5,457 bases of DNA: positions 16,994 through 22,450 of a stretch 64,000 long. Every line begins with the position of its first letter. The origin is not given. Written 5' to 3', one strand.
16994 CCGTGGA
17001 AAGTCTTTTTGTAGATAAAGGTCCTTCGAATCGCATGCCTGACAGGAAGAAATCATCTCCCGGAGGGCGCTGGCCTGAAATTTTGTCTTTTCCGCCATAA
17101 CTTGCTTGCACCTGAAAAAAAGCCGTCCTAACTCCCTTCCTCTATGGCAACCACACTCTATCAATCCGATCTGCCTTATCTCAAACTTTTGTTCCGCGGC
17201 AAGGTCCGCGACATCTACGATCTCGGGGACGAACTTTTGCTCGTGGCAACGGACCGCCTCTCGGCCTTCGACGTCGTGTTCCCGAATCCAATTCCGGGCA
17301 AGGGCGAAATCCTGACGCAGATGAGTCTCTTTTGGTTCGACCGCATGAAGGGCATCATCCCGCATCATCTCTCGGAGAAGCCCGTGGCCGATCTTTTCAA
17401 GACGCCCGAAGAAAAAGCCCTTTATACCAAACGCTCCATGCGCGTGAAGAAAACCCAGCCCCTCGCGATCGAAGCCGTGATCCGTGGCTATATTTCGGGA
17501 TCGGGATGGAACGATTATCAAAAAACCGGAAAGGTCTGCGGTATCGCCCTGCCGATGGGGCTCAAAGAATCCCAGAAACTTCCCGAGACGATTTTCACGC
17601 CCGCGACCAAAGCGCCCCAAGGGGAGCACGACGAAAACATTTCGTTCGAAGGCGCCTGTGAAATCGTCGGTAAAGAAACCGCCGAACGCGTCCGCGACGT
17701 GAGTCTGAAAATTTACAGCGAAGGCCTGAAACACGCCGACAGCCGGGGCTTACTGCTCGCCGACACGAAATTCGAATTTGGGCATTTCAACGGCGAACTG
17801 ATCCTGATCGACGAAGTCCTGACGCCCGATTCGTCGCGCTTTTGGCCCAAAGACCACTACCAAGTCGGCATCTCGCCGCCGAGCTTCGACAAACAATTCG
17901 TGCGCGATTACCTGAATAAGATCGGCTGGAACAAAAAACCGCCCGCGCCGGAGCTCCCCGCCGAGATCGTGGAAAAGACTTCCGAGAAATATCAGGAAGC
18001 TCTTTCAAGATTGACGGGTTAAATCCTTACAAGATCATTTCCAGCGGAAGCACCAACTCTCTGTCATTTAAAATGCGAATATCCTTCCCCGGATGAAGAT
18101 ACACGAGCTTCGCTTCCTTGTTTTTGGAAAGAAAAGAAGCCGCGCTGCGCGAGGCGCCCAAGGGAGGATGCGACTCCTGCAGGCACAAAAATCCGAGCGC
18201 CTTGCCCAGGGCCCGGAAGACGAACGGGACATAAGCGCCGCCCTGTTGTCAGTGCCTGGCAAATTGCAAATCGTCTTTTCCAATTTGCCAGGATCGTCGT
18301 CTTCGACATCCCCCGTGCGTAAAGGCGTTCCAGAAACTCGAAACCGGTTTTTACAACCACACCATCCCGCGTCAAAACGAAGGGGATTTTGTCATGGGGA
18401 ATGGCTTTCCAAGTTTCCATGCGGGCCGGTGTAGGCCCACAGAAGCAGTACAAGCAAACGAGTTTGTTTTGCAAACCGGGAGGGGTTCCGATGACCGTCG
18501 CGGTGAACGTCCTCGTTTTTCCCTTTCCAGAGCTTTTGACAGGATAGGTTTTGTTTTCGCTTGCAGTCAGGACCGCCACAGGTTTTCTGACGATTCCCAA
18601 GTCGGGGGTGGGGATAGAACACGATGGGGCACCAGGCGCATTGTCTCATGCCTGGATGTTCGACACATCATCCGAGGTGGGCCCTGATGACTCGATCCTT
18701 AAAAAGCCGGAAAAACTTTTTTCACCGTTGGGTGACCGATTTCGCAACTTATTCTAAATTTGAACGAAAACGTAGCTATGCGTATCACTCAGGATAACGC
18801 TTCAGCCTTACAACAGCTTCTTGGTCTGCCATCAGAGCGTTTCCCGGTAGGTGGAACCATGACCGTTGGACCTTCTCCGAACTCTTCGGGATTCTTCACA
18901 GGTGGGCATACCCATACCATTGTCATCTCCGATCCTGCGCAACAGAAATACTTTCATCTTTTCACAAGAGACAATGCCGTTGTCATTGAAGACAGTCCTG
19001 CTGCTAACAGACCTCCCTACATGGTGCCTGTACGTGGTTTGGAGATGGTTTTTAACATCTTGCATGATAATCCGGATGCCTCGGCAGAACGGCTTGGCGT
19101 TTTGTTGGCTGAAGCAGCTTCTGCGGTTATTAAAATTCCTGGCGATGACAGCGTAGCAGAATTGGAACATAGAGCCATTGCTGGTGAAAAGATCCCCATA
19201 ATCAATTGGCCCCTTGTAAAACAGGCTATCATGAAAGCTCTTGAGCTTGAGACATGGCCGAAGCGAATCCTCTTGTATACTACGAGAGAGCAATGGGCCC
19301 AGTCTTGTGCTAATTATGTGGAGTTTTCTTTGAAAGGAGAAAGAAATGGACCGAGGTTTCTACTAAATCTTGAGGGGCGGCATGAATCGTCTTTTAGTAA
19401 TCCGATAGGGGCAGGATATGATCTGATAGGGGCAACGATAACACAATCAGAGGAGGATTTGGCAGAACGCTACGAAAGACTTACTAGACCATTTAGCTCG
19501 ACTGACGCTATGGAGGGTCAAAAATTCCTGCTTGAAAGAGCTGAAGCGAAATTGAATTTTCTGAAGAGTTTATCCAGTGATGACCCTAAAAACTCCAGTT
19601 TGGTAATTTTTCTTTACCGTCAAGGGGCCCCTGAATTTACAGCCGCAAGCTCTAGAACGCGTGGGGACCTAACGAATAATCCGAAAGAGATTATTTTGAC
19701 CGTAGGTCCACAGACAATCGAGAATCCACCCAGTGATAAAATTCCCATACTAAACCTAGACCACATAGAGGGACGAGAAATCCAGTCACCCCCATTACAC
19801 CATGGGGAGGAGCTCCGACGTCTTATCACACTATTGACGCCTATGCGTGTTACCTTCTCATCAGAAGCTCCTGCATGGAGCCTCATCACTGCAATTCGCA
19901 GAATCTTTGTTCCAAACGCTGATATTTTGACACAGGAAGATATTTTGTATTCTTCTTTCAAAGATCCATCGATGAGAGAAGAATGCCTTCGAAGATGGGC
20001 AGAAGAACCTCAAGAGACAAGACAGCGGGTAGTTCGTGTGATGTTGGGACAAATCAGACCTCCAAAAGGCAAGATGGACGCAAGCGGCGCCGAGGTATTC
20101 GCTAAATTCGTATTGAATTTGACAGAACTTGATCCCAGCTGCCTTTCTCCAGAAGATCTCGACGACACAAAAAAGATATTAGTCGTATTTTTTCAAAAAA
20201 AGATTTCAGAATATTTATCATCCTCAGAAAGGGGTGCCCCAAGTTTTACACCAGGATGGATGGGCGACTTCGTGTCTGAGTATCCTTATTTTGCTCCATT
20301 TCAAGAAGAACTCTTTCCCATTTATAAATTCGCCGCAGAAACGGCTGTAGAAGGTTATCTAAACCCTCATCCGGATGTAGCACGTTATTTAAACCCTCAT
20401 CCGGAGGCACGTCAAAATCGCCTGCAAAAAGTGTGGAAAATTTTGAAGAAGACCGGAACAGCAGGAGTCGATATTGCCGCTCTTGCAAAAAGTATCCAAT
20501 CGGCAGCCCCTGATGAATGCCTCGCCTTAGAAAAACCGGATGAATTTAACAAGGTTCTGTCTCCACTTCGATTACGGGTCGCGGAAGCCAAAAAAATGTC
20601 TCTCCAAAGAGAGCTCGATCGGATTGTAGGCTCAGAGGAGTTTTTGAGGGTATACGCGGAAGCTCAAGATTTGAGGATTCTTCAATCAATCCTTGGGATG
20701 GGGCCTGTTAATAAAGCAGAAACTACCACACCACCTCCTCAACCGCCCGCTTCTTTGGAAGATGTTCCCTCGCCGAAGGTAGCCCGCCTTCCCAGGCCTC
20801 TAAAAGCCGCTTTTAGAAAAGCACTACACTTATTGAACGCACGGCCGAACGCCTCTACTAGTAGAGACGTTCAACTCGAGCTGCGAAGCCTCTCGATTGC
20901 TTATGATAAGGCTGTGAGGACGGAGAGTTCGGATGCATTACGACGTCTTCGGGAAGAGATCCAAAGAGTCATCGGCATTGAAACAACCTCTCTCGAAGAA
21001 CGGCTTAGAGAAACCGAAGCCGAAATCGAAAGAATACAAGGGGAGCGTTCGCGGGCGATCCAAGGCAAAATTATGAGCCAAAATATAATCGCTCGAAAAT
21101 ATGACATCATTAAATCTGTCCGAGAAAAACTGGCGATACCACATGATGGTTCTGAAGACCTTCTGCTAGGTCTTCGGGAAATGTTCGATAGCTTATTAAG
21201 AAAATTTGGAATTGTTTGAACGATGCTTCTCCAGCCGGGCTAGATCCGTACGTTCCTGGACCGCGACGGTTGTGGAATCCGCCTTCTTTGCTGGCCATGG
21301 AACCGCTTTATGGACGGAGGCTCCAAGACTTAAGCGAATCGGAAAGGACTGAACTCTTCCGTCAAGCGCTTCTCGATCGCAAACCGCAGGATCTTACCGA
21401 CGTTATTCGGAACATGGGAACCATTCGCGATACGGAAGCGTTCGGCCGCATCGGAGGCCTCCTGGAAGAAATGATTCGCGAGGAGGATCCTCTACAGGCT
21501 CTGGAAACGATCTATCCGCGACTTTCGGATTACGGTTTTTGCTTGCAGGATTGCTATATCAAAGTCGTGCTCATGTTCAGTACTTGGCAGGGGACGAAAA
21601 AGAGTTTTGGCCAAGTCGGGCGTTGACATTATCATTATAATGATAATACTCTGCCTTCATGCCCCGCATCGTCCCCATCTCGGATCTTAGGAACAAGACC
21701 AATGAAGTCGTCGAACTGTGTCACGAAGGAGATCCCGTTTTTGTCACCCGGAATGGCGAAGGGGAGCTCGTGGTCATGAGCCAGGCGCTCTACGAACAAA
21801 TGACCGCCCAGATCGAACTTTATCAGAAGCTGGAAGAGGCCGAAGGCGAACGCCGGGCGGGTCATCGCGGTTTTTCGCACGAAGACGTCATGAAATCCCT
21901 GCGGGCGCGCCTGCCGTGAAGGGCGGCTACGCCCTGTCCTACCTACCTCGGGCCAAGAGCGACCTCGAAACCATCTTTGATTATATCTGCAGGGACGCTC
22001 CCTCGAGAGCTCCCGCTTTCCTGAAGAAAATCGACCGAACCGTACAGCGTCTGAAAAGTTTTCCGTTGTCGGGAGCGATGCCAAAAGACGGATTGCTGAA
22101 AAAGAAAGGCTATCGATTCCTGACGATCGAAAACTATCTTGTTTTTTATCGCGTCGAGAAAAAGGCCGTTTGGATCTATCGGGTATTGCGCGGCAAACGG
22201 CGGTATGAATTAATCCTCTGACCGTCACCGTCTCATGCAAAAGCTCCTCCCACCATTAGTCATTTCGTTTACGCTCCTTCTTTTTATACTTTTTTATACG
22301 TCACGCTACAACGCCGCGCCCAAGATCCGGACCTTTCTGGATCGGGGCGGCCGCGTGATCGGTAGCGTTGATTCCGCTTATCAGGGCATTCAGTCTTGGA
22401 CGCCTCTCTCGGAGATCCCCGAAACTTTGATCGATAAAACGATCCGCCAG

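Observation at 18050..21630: Horizontally acquired islet: IS-like remnant, 819-aa low-GC orphan and 136-aa partner, wedged between two TA modules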

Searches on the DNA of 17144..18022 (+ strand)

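Call 97: search_rna_families(source=L002, threshold=gathering)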
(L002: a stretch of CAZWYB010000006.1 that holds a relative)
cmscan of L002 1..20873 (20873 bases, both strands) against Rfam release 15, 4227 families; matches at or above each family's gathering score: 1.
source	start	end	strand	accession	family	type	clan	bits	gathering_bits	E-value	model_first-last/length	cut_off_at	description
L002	19762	19951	+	RF00174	Cobalamin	Cis-reg; riboswitch;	CL00101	65.5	31.5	2.1e-14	1-189/189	no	Cobalamin riboswitch aptamer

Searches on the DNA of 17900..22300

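Call 89: search_rna_families(source=window, start=17900, end=22300, threshold=evalue, max_evalue=1)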
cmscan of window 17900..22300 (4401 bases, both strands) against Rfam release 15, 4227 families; matches with E-value up to 1: 0.
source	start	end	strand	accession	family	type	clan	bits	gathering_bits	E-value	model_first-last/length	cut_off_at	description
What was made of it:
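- Tried and rejected: Rfam found nothing in 17900-22300 (call 89).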

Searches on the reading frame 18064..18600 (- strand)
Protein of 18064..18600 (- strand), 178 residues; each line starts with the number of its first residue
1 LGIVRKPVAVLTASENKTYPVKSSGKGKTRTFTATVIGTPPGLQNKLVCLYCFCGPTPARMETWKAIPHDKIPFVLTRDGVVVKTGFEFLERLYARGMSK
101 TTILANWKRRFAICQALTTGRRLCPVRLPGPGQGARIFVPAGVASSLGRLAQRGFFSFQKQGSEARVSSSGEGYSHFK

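Call 3: search_protein_families(library=pfam, proteins=[window:18064-18600:-], max_evalue=1)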
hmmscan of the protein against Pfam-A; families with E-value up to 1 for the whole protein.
window:18064-18600:- (178 aa): 0 families

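Call 4: search_protein_families(library=padloc, proteins=[window:18064-18600:-], max_evalue=1)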
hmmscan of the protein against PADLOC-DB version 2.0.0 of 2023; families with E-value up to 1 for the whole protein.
window:18064-18600:- (178 aa): 0 families

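Call 5: search_protein_families(library=ncbifam, proteins=[window:18064-18600:-], max_evalue=1)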
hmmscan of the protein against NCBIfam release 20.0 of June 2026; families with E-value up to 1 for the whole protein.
window:18064-18600:- (178 aa): 0 families

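Call 44: search_protein_families(library=phrogs, proteins=[window:18064-18600:-], max_evalue=1)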
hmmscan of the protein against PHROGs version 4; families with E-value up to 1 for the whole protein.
window:18064-18600:- (178 aa): 0 families

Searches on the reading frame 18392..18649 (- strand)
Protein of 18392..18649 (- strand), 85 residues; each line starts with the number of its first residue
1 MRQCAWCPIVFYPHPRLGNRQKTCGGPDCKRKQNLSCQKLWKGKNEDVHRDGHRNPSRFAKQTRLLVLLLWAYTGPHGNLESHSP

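Call 3: search_protein_families(library=pfam, proteins=[window:18392-18649:-], max_evalue=1)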
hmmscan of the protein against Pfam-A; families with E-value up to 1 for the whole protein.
window:18392-18649:- (85 aa): 0 families

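Call 4: search_protein_families(library=padloc, proteins=[window:18392-18649:-], max_evalue=1)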
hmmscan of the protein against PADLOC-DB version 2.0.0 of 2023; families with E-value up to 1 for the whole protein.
window:18392-18649:- (85 aa): 0 families

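Call 5: search_protein_families(library=ncbifam, proteins=[window:18392-18649:-], max_evalue=1)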
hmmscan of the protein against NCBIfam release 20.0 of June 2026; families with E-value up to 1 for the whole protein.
window:18392-18649:- (85 aa): 0 families

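Call 44: search_protein_families(library=phrogs, proteins=[window:18392-18649:-], max_evalue=1)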
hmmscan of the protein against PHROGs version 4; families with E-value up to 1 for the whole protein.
window:18392-18649:- (85 aa): 0 families

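Call 96: list_cluster_members(proteins=[window:18392-18649:-, window:21414-21626:+, window:21216-21626:+, window:21659-21919:+, window:21916-22221:+, window:17144-18022:+, window:22235-24316:+])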
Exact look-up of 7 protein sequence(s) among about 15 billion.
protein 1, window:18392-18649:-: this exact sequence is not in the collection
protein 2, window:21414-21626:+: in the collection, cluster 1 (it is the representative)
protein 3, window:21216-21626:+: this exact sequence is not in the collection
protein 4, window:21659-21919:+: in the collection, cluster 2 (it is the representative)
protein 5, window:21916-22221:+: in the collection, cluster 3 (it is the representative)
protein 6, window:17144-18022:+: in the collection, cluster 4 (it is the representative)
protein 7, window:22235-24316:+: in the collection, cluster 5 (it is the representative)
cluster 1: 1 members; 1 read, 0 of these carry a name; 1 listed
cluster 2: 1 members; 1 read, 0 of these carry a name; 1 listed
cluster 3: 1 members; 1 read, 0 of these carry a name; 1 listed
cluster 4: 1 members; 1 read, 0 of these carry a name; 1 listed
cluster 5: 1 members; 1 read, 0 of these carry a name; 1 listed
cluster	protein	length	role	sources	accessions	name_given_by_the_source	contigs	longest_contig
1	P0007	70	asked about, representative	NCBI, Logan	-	-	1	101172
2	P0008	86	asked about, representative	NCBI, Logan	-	-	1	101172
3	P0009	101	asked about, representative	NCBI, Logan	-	-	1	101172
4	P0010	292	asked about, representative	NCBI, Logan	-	-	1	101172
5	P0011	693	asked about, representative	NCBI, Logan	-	-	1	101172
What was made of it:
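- The lineage is so poorly sampled that even purC and pbpC are singletons at 90% identity (call 96).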

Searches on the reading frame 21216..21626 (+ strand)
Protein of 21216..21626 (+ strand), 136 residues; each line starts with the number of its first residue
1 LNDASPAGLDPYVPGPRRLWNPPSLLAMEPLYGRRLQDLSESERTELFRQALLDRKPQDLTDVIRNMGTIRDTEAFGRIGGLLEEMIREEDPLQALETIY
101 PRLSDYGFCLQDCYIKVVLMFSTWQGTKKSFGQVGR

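Call 3: search_protein_families(library=pfam, proteins=[window:21216-21626:+], max_evalue=1)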
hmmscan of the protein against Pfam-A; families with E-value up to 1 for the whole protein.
window:21216-21626:+ (136 aa): 0 families

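Call 4: search_protein_families(library=padloc, proteins=[window:21216-21626:+], max_evalue=1)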
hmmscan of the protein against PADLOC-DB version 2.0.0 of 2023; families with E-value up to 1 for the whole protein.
window:21216-21626:+ (136 aa): 0 families

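Call 5: search_protein_families(library=ncbifam, proteins=[window:21216-21626:+], max_evalue=1)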
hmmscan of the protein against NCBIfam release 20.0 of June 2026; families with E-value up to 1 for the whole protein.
window:21216-21626:+ (136 aa): 0 families

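Call 7: find_homologous_proteins(query=window:21216-21626:+)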
Query window:21216-21626:+: 18 candidates shared short words with the query, none scored E <= 0.001.

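Call 44: search_protein_families(library=phrogs, proteins=[window:21216-21626:+], max_evalue=1)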
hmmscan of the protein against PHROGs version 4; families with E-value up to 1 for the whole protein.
window:21216-21626:+ (136 aa): 0 families

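Call 78: search_solved_structures(query=window:21216-21626:+, max_evalue=10)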
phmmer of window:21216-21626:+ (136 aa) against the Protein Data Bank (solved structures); distinct sequences matched with E-value up to 10: 5.
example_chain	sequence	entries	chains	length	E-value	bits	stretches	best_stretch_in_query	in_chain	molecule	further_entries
7abg_A6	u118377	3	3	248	0.01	18.9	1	54-103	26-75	Serine/arginine-rich splicing factor 1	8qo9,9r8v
1x4a_A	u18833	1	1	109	0.042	16.9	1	54-103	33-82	splicing factor, arginine/serine-rich 1 (splicing factor 2, alternate splicing factor) var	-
8imn_5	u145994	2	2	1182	0.32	14.1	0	26-68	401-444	CpcN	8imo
6hpj_B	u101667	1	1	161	0.92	12.6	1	54-102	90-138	Immunoglobulin G-binding protein G,Serine/arginine-rich splicing factor 1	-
9aru_H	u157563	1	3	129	1.3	12.1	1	93-119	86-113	COVA2-15 heavy chain variable region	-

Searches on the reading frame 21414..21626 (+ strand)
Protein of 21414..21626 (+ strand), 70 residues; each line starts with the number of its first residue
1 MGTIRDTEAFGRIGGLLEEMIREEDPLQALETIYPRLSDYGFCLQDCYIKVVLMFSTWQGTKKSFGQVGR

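Call 75: find_related_loci(query=A3, collection=metagenome_contigs, flank=6000)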
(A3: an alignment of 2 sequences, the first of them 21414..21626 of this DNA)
Query A3 (70 aa) in metagenome_contigs; peptide patterns used: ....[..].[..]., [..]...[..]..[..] (x = any residue, [..] = any of these).
203 stretches matched a pattern, but none encodes a relative of the query by tblastn (E <= 1e-3).

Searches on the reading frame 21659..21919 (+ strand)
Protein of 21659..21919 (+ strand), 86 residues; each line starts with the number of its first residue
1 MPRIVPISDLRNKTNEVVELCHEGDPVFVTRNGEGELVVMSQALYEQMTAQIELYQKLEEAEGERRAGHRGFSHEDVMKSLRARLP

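Call 3: search_protein_families(library=pfam, proteins=[window:21659-21919:+], max_evalue=1)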
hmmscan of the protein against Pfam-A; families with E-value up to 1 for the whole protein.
window:21659-21919:+ (86 aa): 3 families
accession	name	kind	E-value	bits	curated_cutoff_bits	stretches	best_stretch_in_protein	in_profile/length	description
PF02604.26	PhdYeFM_antitox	-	6.6e-13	48.7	29.8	1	3-68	2-68/74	Antitoxin Phd_YefM, type II toxin-antitoxin system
PF04014.23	MazE_antitoxin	-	0.1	13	24.7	1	22-41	23-42/48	Antidote-toxin recognition MazE, bacterial antitoxin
PF14275.11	DUF4362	-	0.12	13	25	1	5-38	22-55/91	Domain of unknown function (DUF4362)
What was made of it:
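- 21659..21919 (+): Phd/YefM antitoxin. Part of the segment that is absent from L002. Pfam PF02604, 48.7 bits (cut-off 29.8): call 3.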

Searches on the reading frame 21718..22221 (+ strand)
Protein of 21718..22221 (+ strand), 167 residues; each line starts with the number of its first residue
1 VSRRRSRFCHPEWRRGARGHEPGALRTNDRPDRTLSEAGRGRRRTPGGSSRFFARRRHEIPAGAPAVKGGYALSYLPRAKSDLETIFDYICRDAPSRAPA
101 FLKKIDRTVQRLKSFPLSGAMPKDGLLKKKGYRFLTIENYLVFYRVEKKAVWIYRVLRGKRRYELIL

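Call 3: search_protein_families(library=pfam, proteins=[window:21718-22221:+], max_evalue=1)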
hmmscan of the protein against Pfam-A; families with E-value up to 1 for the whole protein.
window:21718-22221:+ (167 aa): 1 family
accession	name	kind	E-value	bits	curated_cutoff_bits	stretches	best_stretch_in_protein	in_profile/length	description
PF05016.21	ParE_toxin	-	4.5e-18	66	23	1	75-163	3-89/89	ParE toxin of type II toxin-antitoxin system, parDE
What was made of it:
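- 21916..22221 (+): ParE toxin, with a 4-nt overlap with phd. It ends 13 bp before pbpC. Pfam PF05016, 66 bits (cut-off 23): call 3.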
